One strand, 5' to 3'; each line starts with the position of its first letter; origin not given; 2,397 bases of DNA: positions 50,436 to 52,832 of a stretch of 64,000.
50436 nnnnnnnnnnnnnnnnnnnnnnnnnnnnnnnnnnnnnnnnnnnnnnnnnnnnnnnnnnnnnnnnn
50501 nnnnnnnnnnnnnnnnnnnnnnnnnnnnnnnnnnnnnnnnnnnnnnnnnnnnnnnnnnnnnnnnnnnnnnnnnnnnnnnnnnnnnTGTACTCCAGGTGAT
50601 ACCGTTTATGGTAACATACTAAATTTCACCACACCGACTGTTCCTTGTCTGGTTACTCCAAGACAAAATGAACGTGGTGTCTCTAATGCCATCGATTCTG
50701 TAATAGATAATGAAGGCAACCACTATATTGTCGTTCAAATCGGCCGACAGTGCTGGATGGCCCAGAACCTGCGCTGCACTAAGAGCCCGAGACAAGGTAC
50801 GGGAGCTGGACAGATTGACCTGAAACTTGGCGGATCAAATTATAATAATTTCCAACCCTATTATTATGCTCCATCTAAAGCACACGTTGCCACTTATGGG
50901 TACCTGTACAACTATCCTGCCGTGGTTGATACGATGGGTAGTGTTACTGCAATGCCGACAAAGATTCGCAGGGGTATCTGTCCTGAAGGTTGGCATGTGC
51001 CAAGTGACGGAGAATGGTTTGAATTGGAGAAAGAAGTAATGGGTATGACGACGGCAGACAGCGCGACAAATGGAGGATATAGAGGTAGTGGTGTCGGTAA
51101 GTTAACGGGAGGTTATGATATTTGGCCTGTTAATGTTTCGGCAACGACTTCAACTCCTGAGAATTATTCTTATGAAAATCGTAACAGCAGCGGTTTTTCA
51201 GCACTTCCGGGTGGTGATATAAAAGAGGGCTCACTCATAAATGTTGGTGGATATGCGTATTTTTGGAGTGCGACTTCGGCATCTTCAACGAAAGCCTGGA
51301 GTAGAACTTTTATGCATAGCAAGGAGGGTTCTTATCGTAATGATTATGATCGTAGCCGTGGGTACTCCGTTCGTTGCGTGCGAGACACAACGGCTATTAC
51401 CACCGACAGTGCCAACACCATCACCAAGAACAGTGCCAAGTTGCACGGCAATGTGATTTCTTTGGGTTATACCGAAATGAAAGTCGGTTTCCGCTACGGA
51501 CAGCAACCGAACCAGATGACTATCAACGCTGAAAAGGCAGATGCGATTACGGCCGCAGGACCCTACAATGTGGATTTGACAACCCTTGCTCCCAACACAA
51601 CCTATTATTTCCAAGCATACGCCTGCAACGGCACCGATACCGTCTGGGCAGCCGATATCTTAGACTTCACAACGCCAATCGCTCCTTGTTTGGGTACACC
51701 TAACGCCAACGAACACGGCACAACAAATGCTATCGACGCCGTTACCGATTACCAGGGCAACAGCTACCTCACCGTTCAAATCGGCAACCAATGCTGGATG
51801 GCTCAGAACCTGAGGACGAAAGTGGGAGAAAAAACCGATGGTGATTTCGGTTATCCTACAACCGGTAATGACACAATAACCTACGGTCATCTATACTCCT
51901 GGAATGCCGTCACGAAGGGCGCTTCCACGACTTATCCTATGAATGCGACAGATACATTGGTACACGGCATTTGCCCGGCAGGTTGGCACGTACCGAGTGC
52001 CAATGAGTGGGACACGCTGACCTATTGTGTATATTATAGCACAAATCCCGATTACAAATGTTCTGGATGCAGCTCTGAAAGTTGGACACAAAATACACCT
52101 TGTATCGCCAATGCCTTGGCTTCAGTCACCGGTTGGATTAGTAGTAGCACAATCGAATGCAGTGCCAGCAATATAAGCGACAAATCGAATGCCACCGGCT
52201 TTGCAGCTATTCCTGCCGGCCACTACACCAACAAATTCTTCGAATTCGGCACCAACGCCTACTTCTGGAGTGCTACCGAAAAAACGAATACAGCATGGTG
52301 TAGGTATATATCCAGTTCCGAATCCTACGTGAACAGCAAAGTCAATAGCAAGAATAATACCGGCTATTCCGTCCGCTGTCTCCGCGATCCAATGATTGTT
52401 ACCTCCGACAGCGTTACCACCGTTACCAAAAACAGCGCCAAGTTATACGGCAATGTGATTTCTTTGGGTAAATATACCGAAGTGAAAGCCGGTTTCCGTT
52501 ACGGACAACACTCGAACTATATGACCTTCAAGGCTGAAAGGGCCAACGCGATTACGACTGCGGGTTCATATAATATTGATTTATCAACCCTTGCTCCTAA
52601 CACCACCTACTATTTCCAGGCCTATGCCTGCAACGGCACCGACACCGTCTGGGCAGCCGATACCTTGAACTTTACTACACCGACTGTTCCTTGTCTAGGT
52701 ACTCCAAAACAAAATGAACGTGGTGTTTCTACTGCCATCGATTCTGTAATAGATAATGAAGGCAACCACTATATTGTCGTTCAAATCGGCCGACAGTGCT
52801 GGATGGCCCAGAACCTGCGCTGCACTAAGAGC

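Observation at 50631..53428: Two 752-bp FISUMP modules are nearly identical at a 2046-bp in-frame offset while their flanks have diverged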

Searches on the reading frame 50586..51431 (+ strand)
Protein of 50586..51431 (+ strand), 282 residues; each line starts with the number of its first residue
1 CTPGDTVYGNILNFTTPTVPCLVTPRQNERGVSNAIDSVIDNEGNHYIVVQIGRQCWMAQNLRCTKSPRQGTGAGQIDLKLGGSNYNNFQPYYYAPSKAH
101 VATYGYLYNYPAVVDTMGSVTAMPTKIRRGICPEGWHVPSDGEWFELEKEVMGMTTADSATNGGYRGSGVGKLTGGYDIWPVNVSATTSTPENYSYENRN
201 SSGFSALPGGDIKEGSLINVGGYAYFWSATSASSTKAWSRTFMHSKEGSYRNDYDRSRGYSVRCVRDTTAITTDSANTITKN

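Call 25: find_homologous_proteins(query=window:50586-51431:+, max_evalue=1e-30)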
Query window:50586-51431:+ (282 aa): 71 proteins with E <= 1e-30 among 6375 candidates.
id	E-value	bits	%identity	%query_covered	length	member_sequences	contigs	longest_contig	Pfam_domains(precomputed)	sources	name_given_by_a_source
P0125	7.2e-54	201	46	87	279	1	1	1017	PF09603.16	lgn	-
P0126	5.2e-52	195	37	82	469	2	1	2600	PF09603.16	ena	-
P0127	3.4e-43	166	36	93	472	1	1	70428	PF09603.16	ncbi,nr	ncbi:MAG: hypothetical protein J6P65_01705 [Bacteroidales bacterium]|nr:hypothetical protein [Bacter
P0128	8.3e-43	165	37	82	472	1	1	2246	PF09603.16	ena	-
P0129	4.4e-42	162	34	93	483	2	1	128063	PF09603.16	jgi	jgi:uncharacterized protein (TIGR02145 family)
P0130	9.9e-42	161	36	83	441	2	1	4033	PF09603.16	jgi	jgi:uncharacterized protein (TIGR02145 family)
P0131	3.7e-41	159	46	82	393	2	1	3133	PF09603.16,PF16974.12,PF00041.28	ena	-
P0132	2.4e-40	157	38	82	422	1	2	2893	PF09603.16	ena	-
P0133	1.2e-39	154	42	82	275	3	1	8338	PF09603.16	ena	-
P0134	5.8e-39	152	34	84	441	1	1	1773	PF09603.16,PF26707.1,PF07603.18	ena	-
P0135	6.1e-38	149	38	91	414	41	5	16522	PF09603.16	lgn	-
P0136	8.7e-38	148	34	93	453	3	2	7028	PF09603.16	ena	-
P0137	9.4e-37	145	32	93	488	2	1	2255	PF09603.16,PF07603.18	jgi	jgi:uncharacterized protein (TIGR02145 family)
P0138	1.0e-36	145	42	82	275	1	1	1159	PF09603.16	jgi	jgi:uncharacterized protein (TIGR02145 family)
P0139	6.2e-36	142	37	83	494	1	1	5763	PF09603.16,PF00404.25,PF26707.1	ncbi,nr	ncbi:MAG: hypothetical protein E4G91_03005 [Candidatus Zixiibacteriota bacterium]|nr:MAG: hypothetic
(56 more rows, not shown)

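Call 26: find_related_loci(query=window:50631-51386:+, collection=genome_contigs, flank=8000)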
Query window:50631-51386:+ (252 aa) in genome_contigs; peptide patterns used: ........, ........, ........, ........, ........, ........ (x = any residue, [..] = any of these).
597 stretches matched a pattern (row limit reached: there are more); 557 encode a relative of the query (tblastn E <= 1e-3); the best 80 are kept; 78 distinct loci.
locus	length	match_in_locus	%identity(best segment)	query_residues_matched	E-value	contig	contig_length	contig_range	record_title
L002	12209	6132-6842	45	5-252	2e-54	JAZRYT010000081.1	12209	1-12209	MAG: Bacteroidales bacterium isolate T1900044949_TA20190002.MAGScoT_cleanbin_000038 SGB_3547_k141_871766, whole genome s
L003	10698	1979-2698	42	11-252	8e-52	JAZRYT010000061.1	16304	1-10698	MAG: Bacteroidales bacterium isolate T1900044949_TA20190002.MAGScoT_cleanbin_000038 SGB_3547_k141_845872, whole genome s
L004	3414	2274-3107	42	1-252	1e-48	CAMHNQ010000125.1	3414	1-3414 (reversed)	MAG: uncultured Bacteroidales bacterium isolate SRR11784279_bin.50_metaWRAP_v1.3_MAG genome assembly, contig: ERZ1220274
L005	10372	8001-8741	43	6-252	7e-48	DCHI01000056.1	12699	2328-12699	MAG TPA_asm: Bacteroidales bacterium UBA1756 UBA1756_contig_62136, whole genome shotgun sequence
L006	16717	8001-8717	40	1-252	4e-41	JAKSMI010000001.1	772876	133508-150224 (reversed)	MAG: Bacteroidales bacterium isolate Horse_feces121 MAG121_1, whole genome shotgun sequence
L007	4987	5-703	40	1-252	2e-40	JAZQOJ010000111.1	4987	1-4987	MAG: Bacteroidales bacterium isolate T1900045243_TH20190013.MAGScoT_cleanbin_000028 SGB_5587_k141_3696226, whole genome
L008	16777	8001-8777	40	9-252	3e-37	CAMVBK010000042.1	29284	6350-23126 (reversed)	MAG TPA_asm: uncultured Bacteroidales bacterium isolate SRR8387716_bin.108_metaWRAP_v1.3_MAG genome assembly, contig: ER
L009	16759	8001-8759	36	3-252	7e-37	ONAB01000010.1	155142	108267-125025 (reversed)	uncultured Bacteroidales bacterium isolate RUG125 genome assembly, contig: scaffold_73, whole genome shotgun sequence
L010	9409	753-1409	37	21-252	9e-37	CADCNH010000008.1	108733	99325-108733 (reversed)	MAG: uncultured Bacteroidetes bacterium isolate RUG14804 genome assembly, contig: RUG14804_asm_8, whole genome shotgun s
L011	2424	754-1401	40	24-252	2e-36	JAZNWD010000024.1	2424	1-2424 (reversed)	MAG: Elusimicrobiaceae bacterium isolate T1900044785_TS20190251.MAGScoT_cleanbin_000015 SGB_2612_k141_2354148, whole gen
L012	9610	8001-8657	37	21-252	2e-36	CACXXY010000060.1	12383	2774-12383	MAG: uncultured Bacteroidetes bacterium isolate RUG11690 genome assembly, contig: RUG11690_asm_60, whole genome shotgun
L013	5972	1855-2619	34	2-252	4e-36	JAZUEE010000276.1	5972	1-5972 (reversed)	MAG: Bacteroidales bacterium isolate T1900045302_TH20190072.MAGScoT_cleanbin_000032 SGB_6147_k141_2363394, whole genome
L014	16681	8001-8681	36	2-252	8e-36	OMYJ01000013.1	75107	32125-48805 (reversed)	uncultured Bacteroidales bacterium isolate RUG083 genome assembly, contig: scaffold_87, whole genome shotgun sequence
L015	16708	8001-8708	36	3-252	5e-35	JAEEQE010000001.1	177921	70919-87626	MAG: Bacteroidales bacterium isolate Tb.RUG.328 NODE_103_length_177921_cov_2.400778, whole genome shotgun sequence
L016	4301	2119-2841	37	6-251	5e-34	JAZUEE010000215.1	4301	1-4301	MAG: Bacteroidales bacterium isolate T1900045302_TH20190072.MAGScoT_cleanbin_000032 SGB_6147_k141_1040186, whole genome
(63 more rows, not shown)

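Call 37: search_solved_structures(query=window:50631-51386:+, max_evalue=0.01)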
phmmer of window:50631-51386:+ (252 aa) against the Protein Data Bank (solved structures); distinct sequences matched with E-value up to 0.01: 0.

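Call 42: search_protein_representatives(protein=window:50631-51386:+)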
Query: 252 residues. Proteins with E-value up to 0.001 (for the whole library): 38788; up to 1e-10: 14109; up to 1e-30: 1091. The best 150 are listed.
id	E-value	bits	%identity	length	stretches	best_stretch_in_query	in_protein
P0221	0.0e+00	1008.1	37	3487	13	23-252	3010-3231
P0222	3.6e-297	996.6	38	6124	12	21-252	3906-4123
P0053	9.8e-285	955.8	44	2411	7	15-251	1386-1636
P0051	3.9e-283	950.6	45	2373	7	5-252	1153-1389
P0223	1.4e-269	906.2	38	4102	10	22-252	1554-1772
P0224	8.0e-228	769.3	39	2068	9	22-252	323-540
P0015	1.2e-223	755.6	40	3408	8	20-252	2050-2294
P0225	5.7e-219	740.3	36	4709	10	22-252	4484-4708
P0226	1.3e-211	716.2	39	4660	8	22-250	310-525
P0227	1.1e-209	709.9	40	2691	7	20-252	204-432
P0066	7.5e-207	700.6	44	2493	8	6-252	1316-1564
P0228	2.3e-206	699.0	39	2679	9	20-252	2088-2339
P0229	7.3e-179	608.8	43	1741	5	8-252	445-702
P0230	2.3e-175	597.4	41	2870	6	20-252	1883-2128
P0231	6.0e-171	582.9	41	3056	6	21-252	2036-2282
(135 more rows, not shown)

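Call 50: predict_structure(alignment_id=A1)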
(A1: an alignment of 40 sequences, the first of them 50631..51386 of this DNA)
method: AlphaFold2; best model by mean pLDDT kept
length: 252 residues; sequences in the alignment: 40
mean_pLDDT: 81.5   pTM: 0.82
mean pLDDT of the five models: 81.5, 81.5, 81.0, 80.3, 80.1
residues with pLDDT >= 90: 132; 70-90: 71; 50-70: 22; < 50: 27
segments of 3 or more residues with pLDDT < 50: 1-20, 104-110
pLDDT, mean of each block of 10 residues (from residue 1): 35 46 84 92 93 62 76 86 84 91 48 77 93 87 71 90 82 87 92 92 93 93 95 93 95 89
secondary structure, 60 per line:
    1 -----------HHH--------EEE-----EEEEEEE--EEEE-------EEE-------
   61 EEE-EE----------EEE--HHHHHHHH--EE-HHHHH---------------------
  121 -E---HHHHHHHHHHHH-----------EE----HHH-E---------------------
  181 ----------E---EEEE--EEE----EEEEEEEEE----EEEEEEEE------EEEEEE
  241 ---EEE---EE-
elements in order: E23-25 E31-37 E40-43 E51-53 E61-63 E77-79 H82-89 H95-99 H126-137 E195-198 E201-203 E208-216 E221-228 E235-240 E244-246

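Call 53: fold_search(model_id=the predicted structure, library=pdb)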
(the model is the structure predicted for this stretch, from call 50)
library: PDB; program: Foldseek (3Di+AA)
matches with E <= 10: 159; with E <= 0.001: 0
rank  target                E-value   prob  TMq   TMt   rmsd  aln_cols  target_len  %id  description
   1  8q4e_A                1.5e-02  0.99  0.14  0.26   3.1        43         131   32  Structure of Legionella pneumophila Lcl C-terminal domain (released 2023-12-27)
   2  4eps                  3.0e-01  0.69  0.15  0.08   2.1        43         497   19  Crystal structure of a fimbrial protein (BACOVA_04982) from Bacteroides ovatus ATCC 8483 at 1.85 A resolution (released 2012-06-13)
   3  8oks_A                5.2e-01  0.54  0.15  0.33   2.4        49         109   10  Crystal structure of Bdellovibrio bacteriovorus Bd2740 C-terminal domain (released 2023-10-25)
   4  7ptf_B                6.3e-01  0.04  0.10  0.12  10.6        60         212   15  Pseudomonas aeruginosa DNA gyrase B 24kDa ATPase subdomain complexed with novobiocin (released 2022-10-05)
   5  8oks_B                8.6e-01  0.28  0.14  0.30   3.6        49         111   12  Crystal structure of Bdellovibrio bacteriovorus Bd2740 C-terminal domain (released 2023-10-25)
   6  1c3a_B                8.6e-01  0.12  0.13  0.24   4.5        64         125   16  CRYSTAL STRUCTURE OF FLAVOCETIN-A FROM THE HABU SNAKE VENOM, A NOVEL CYCLIC TETRAMER OF C-TYPE LECTIN-LIKE HETERODIMER (released 2000-03-06)
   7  5b1r                  1.1e+00  0.20  0.14  0.29   2.6        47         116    8  Crystal structure of mouse CD72a CTLD (released 2016-10-19)
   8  6m1s_B                1.2e+00  0.03  0.13  0.15  10.2        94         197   11  The DNA Gyrase B ATP binding domain of PSEUDOMONAS AERUGINOSA in complex with compound 12o (released 2020-09-02)
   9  3gpr_B                1.3e+00  0.15  0.14  0.26   4.9        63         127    8  Crystal structure of rhodocetin (released 2009-12-15)
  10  8bn6                  1.3e+00  0.03  0.10  0.11  10.1        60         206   18  Pseudomonas aeruginosa DNA gyrase B 24kDa ATPase subdomain complexed with EBL3021 (released 2023-03-29)
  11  7ptf_C                1.6e+00  0.03  0.10  0.12   6.4        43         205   12  Pseudomonas aeruginosa DNA gyrase B 24kDa ATPase subdomain complexed with novobiocin (released 2022-10-05)
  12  6m1s_A                1.7e+00  0.02  0.08  0.11   6.1        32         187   12  The DNA Gyrase B ATP binding domain of PSEUDOMONAS AERUGINOSA in complex with compound 12o (released 2020-09-02)
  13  7c7o                  1.8e+00  0.02  0.10  0.12  10.1        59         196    7  Crystal structure of E.coli DNA gyrase B in complex with 6-fluoro-8-(methylamino)-2-oxo-1,2-dihydroquinoline derivative (released 2020-10-14)
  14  1kzn                  1.9e+00  0.02  0.08  0.10   6.3        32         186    6  Crystal Structure of E. coli 24kDa Domain in Complex with Clorobiocin (released 2002-06-19)
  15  7ptf_A                2.1e+00  0.02  0.10  0.11   9.7        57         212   12  Pseudomonas aeruginosa DNA gyrase B 24kDa ATPase subdomain complexed with novobiocin (released 2022-10-05)
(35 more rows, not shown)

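Call 70: find_related_loci(query=window:50631-51386:+, collection=metagenome_contigs, flank=4000)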
Query window:50631-51386:+ (252 aa) in metagenome_contigs; peptide patterns used: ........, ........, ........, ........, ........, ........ (x = any residue, [..] = any of these).
600 stretches matched a pattern (row limit reached: there are more); 536 encode a relative of the query (tblastn E <= 1e-3); the best 80 are kept; 80 distinct loci.
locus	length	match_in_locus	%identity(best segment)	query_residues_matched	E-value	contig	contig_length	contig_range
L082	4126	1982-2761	40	12-252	3e-45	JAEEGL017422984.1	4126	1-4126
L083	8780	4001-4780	39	8-252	1e-43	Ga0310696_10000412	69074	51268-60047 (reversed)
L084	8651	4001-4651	38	23-252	8e-41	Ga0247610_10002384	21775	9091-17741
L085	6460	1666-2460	38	5-252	2e-40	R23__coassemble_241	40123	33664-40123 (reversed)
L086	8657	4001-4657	37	21-252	2e-36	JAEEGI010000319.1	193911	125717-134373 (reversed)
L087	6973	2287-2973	38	13-252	6e-35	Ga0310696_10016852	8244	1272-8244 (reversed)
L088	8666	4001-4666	36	23-252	2e-34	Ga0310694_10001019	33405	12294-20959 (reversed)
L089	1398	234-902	38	1-250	4e-35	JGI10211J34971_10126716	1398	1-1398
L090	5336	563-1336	33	6-252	4e-34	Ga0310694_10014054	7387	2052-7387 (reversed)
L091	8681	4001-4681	37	12-252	8e-33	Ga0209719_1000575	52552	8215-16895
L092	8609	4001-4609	34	26-252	2e-32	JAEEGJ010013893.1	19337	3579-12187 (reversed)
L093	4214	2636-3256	38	24-251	8e-32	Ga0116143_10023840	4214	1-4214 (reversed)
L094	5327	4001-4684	35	6-252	7e-32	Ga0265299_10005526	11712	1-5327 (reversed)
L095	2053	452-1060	34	32-252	6e-32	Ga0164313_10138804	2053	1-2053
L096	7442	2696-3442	34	23-252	9e-32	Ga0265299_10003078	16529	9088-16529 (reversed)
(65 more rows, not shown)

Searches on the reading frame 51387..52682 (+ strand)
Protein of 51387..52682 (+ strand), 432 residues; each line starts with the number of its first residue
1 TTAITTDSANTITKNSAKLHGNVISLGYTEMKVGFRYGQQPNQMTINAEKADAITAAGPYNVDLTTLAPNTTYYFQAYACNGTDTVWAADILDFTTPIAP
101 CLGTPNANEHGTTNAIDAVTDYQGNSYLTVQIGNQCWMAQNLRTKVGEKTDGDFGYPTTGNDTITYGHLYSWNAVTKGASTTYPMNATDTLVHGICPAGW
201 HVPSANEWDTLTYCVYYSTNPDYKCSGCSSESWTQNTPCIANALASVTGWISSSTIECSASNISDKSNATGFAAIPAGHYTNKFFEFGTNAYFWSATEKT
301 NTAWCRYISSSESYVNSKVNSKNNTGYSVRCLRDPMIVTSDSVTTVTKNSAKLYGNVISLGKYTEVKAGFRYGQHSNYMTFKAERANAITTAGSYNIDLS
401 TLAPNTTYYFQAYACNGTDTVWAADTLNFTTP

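Call 41: find_homologous_proteins(query=window:51387-52682:+, max_evalue=1e-40)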
Query window:51387-52682:+ (432 aa): 25 proteins with E <= 1e-40 among 5227 candidates.
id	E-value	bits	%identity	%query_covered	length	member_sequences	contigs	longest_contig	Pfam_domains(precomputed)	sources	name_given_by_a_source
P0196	1.2e-83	300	39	79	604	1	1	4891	PF09603.16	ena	-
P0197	4.3e-71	258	40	64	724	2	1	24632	PF09603.16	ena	-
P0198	4.7e-70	255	41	54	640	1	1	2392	PF09603.16,PF07603.18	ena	-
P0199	1.5e-68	250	34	77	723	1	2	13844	PF09603.16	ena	-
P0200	4.0e-67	245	38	72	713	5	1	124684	PF09603.16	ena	-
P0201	9.6e-63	231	36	72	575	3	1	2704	PF09603.16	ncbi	-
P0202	5.0e-62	228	39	50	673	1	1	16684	PF09603.16,PF26707.1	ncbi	-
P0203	1.1e-61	227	40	50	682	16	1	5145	PF09603.16,PF26707.1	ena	-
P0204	1.2e-61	227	46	63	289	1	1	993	PF09603.16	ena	-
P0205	1.5e-58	217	34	97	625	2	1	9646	PF09603.16,PF00041.28,PF16656.12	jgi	jgi:uncharacterized protein (TIGR02145 family)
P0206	1.4e-57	214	44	77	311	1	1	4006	PF09603.16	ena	-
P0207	2.8e-56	209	39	75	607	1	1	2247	PF09603.16,PF16974.12,PF25059.2,PF00041.28,PF26747.1,PF10179.16,PF16656.12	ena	-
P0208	4.2e-53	199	31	98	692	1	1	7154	PF09603.16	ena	-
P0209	2.2e-51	193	48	54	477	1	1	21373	PF09603.16,PF09479.17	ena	-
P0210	2.7e-51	193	38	50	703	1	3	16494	PF09603.16,PF18962.8,PF26707.1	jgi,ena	-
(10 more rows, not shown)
